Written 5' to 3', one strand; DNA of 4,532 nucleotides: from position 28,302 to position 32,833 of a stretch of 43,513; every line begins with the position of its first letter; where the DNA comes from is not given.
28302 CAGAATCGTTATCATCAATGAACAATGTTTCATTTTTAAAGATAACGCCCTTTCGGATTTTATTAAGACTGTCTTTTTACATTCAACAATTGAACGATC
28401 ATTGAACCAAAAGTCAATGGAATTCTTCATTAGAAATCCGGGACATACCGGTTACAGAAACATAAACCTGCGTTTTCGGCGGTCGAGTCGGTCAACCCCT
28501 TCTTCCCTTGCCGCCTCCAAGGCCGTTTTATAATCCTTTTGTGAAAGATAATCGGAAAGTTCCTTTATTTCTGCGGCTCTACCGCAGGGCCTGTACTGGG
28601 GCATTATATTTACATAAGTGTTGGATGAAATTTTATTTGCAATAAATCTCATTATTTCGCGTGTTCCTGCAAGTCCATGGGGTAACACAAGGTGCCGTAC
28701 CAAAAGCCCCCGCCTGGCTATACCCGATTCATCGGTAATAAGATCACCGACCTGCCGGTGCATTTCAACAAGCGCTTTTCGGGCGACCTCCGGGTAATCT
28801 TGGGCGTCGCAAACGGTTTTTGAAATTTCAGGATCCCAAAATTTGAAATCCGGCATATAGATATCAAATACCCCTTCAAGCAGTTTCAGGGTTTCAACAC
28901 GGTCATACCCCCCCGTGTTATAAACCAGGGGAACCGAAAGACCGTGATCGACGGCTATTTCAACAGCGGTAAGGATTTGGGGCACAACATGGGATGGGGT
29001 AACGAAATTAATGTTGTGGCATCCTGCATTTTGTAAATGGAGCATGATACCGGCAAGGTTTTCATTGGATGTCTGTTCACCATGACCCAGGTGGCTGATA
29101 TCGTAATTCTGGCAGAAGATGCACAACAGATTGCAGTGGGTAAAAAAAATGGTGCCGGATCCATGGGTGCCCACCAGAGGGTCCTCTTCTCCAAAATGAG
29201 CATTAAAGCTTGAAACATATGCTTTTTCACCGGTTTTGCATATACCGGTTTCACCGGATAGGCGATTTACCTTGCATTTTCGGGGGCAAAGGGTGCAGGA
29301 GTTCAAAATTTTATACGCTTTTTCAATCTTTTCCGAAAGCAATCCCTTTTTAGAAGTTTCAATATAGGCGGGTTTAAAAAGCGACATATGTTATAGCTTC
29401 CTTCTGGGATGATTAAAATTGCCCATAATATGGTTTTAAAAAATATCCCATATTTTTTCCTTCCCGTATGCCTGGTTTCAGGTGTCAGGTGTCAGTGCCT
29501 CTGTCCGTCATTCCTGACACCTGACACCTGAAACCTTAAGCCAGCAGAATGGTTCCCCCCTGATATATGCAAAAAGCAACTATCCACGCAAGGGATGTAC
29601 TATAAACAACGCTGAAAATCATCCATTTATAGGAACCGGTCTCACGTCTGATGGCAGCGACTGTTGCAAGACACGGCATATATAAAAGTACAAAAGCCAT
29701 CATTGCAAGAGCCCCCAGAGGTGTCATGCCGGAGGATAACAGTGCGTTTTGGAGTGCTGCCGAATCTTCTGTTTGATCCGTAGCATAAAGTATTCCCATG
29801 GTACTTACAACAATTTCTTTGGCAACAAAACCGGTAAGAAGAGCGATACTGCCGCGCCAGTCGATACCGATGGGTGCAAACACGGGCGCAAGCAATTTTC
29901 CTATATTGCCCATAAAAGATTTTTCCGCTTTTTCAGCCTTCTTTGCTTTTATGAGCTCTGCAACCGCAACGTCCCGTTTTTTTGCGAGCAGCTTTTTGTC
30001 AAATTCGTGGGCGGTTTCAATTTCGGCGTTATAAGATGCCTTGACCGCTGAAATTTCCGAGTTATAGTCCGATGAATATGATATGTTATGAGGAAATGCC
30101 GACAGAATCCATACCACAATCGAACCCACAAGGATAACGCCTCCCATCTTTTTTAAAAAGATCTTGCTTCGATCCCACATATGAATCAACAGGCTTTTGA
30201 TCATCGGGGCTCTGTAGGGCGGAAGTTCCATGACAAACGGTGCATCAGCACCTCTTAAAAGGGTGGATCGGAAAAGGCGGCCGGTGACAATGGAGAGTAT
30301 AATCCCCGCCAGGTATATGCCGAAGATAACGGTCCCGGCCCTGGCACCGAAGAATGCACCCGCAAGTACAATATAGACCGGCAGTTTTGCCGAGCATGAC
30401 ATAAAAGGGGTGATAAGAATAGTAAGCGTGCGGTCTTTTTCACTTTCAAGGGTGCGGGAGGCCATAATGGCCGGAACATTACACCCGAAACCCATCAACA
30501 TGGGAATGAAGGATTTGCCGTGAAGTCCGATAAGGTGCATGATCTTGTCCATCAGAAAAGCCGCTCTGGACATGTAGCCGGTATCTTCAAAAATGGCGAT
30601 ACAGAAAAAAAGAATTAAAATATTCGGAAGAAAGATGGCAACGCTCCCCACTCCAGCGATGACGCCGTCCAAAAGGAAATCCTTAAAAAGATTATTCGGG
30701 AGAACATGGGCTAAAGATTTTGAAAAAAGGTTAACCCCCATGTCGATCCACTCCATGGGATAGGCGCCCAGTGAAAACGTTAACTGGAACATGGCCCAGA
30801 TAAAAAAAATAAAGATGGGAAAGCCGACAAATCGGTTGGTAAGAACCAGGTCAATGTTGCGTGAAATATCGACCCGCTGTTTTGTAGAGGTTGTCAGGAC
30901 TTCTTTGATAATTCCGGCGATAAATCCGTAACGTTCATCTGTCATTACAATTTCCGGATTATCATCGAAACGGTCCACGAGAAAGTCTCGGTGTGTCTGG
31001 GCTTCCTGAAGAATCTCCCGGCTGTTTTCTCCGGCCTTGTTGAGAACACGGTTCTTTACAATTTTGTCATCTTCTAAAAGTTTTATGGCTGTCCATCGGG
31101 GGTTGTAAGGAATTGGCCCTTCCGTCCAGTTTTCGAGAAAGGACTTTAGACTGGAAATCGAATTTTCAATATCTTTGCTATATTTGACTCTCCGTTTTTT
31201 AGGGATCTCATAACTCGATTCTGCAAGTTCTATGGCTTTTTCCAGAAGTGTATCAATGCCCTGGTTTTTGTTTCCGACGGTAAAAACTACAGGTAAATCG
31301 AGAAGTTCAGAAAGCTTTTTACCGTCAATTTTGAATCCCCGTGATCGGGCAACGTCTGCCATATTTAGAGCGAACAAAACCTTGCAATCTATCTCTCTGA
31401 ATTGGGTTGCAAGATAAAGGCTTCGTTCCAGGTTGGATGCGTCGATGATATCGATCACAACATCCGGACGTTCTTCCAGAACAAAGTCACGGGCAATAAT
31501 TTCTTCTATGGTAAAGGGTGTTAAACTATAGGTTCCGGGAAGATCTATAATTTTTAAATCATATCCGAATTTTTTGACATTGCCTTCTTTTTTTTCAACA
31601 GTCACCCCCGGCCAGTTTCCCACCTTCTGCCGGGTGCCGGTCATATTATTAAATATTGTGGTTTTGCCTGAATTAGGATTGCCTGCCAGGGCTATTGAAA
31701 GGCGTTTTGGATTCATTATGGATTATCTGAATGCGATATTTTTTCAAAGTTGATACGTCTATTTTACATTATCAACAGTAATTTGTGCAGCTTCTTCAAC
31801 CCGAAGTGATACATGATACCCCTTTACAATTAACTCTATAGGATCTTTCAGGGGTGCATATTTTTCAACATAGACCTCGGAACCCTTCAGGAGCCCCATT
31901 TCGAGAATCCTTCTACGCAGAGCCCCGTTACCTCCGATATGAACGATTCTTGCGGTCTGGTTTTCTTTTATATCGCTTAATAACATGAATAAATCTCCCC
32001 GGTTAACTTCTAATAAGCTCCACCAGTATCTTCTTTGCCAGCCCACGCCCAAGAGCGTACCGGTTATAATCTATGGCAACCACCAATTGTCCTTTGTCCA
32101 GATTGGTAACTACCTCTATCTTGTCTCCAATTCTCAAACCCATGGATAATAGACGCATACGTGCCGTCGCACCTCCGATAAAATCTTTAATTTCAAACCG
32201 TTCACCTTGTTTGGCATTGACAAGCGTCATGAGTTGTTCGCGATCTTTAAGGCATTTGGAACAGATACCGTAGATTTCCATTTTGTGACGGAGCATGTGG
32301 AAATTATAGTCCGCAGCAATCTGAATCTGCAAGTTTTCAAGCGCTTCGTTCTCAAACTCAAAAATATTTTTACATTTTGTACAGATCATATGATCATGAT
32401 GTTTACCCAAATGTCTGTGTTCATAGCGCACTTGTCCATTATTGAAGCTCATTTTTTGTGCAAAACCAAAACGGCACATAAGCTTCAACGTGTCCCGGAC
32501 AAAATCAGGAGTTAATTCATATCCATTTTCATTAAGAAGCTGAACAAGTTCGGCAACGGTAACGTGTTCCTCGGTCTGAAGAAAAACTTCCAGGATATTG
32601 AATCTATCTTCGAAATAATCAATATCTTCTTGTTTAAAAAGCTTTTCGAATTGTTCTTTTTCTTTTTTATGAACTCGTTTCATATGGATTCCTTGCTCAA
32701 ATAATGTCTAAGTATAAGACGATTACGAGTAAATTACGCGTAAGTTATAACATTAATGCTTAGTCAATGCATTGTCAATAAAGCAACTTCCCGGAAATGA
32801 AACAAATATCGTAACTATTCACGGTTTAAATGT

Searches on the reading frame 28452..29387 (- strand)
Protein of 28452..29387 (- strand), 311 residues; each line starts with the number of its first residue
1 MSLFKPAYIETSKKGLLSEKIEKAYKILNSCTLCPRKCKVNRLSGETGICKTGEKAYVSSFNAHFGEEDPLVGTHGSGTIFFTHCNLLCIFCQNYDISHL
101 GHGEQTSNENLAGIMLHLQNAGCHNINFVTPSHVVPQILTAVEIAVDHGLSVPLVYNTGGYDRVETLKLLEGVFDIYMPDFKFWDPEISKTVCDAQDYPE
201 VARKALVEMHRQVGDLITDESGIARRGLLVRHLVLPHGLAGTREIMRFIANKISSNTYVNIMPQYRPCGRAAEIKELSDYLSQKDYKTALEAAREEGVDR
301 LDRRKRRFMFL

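Call 64: search_protein_families(library=pfam, proteins=[window:28452-29387:-], max_evalue=0.00001)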
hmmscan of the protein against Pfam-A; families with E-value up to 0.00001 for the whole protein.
window:28452-29387:- (311 aa): 1 family
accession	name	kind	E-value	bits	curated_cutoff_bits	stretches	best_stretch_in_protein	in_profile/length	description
PF04055.27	Radical_SAM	-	4.6e-07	30.6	29.5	1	80-206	2-133/166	Radical SAM superfamily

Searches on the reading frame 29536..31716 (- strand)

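Call 64: search_protein_families(library=pfam, proteins=[window:29536-31716:-], max_evalue=0.00001)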
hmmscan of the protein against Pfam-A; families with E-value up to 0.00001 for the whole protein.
window:29536-31716:- (726 aa): 5 families
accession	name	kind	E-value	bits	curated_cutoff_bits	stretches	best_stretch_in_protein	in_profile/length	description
PF02421.24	FeoB_N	-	4.8e-63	211.8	27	1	7-160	2-155/156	Ferrous iron transport protein B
PF07670.19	Gate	-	8.4e-47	158.4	29.6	2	361-455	3-104/104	Nucleoside recognition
PF17910.6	FeoB_Cyto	-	1.2e-20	74.2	23.4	1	179-275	1-90/90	FeoB cytosolic helical domain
PF07664.17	FeoB_C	-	3e-20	72.1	26.6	1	464-516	1-54/54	Ferrous iron transport protein B C terminus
PF01926.29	MMR_HSR1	-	3e-18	66.4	21.9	1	8-118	2-112/113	50S ribosome-binding GTPase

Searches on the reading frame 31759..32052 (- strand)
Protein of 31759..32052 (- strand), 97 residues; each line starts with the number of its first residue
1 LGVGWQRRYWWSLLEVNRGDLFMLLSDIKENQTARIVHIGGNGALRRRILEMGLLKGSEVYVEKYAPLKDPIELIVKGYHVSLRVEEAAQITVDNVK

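Call 64: search_protein_families(library=pfam, proteins=[window:31759-32052:-], max_evalue=0.00001)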
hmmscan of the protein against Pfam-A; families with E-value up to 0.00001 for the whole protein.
window:31759-32052:- (97 aa): 1 family
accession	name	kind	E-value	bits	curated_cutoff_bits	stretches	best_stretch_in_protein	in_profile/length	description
PF04023.20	FeoA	-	9.5e-21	74.1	23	1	23-94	1-73/74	FeoA domain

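Call 81: find_encoding_contigs(protein=window:31759-32052:-, flank=10000, max_places=6)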
Protein window:31759-32052:- (97 aa): no gene with exactly this product is on record in the collection.

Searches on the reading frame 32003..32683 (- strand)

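Call 21: search_protein_families(library=pfam, proteins=[window:32003-32683:-])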
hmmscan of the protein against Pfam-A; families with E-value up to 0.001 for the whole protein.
window:32003-32683:- (226 aa): 3 families
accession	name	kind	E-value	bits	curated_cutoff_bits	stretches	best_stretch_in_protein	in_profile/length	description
PF01475.25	FUR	-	1.4e-22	80.6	23.1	1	25-138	8-121/121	Ferric uptake regulator family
PF04023.20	FeoA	-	2.8e-16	59.8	23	1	152-222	1-73/74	FeoA domain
PF14647.11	FAM91_N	-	0.00051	19.8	25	1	22-84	243-298/307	FAM91 N-terminus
